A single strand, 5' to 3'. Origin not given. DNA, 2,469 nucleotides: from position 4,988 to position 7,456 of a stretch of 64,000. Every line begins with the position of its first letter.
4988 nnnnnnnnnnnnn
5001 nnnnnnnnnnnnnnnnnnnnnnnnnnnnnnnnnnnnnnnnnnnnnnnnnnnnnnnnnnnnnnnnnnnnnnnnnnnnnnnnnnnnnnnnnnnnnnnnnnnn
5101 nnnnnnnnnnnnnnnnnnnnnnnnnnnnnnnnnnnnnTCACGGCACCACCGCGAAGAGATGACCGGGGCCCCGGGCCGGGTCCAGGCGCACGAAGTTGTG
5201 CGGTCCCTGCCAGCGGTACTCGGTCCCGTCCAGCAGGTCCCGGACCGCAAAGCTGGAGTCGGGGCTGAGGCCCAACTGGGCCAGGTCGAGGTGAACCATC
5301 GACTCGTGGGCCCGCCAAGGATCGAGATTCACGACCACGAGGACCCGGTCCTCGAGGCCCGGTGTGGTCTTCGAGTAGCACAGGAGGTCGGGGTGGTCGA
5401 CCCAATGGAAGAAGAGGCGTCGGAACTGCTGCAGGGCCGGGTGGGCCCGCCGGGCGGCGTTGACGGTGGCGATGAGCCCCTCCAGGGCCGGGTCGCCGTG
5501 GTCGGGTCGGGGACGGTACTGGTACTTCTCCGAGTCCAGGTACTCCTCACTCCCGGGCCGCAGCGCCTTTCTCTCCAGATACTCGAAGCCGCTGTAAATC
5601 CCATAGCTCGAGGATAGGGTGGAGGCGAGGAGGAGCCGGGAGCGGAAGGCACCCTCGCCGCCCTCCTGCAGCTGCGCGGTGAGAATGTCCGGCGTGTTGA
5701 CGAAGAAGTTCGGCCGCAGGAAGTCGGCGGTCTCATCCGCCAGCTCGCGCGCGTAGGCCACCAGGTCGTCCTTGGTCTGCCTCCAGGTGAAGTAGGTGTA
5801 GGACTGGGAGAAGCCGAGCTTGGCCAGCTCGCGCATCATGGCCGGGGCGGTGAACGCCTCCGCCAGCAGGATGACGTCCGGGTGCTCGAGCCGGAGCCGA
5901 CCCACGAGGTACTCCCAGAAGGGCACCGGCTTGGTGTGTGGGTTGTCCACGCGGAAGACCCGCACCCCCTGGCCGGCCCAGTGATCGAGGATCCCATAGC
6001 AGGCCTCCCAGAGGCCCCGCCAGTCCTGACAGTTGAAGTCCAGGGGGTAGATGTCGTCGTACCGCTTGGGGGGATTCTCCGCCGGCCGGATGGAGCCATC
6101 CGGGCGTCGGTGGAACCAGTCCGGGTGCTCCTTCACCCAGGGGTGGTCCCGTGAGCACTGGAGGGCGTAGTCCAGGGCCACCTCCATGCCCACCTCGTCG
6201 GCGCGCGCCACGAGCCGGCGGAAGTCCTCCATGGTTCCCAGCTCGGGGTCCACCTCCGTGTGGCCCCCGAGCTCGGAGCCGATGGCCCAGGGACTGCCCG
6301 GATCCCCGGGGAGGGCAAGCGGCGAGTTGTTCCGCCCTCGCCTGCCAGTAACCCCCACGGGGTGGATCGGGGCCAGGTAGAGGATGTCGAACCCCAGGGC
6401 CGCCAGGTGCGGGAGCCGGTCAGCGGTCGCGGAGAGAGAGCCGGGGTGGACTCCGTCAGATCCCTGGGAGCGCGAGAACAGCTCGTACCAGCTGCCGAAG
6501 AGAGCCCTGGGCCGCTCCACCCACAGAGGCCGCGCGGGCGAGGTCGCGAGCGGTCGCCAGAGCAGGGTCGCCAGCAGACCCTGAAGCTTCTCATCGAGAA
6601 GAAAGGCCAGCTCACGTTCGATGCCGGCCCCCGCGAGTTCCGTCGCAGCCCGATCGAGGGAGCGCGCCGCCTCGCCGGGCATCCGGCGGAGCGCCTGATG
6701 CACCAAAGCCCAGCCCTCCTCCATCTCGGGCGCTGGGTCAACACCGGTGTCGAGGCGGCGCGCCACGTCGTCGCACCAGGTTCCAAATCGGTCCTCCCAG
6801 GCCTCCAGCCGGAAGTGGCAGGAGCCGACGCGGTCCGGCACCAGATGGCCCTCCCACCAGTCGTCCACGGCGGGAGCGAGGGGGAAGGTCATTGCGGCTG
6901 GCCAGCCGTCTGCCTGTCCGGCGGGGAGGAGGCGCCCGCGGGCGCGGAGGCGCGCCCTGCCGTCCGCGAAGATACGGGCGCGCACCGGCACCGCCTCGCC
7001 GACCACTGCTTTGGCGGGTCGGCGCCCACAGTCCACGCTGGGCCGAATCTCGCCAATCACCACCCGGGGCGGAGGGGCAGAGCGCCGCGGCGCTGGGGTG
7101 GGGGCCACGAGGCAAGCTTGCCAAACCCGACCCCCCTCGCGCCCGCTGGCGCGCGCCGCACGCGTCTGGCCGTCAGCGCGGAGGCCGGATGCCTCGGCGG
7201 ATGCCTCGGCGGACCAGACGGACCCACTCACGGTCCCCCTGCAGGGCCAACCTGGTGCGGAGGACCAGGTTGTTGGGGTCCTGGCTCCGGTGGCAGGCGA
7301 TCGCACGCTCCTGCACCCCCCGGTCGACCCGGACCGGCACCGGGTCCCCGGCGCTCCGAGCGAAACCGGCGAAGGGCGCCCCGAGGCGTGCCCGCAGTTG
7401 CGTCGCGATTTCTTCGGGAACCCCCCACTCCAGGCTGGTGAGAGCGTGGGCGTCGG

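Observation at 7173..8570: CsoR-family repressor with Cys/Cys/Cys ligand pattern, apparently co-transcribed with a PIG-L deacetylase and divergent from a rhodanese: candidate persulfide/thiol-homeostasis module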

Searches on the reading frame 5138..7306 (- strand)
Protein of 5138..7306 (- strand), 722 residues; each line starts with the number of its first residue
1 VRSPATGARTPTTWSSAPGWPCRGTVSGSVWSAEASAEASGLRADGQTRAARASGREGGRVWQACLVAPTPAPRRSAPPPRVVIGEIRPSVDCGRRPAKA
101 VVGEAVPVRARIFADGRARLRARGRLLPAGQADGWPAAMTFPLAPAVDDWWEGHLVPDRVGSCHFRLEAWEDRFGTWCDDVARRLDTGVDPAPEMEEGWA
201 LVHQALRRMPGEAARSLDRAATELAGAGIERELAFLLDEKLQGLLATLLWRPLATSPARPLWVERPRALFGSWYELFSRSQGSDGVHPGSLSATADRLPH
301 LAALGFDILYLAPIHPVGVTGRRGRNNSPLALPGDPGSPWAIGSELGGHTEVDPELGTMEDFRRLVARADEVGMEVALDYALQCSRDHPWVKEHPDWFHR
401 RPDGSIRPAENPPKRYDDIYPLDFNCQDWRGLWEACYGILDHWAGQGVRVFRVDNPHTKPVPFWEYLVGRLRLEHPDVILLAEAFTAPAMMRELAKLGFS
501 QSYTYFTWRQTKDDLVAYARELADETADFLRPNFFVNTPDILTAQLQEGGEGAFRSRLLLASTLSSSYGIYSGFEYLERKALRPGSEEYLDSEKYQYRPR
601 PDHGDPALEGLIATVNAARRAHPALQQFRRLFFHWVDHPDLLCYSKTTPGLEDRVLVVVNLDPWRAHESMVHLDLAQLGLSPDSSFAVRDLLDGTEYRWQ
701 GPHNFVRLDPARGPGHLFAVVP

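Call 3: search_protein_families(library=pfam, proteins=[window:5138-7306:-], max_evalue=0.01)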
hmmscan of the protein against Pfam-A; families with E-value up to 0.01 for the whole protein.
window:5138-7306:- (722 aa): 4 families
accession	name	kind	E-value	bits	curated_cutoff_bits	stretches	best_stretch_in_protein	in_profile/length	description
PF11896.14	GlgE_dom_N_S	-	1.2e-41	143.5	25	1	80-265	1-179/179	Alpha-1,4-glucan:maltose-1-phosphate maltosyltransferase, domain N/S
PF21702.3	GLGE_C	-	1.9e-30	105.4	27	1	633-720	1-87/87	GLGE, C-terminal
PF00128.31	Alpha-amylase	-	5.7e-09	36.2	22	1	281-396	8-104/446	Alpha amylase, catalytic domain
PF17801.7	Melibiase_C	-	0.0057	17.2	22.9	0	653-697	15-52/71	Alpha galactosidase C-terminal beta sandwich domain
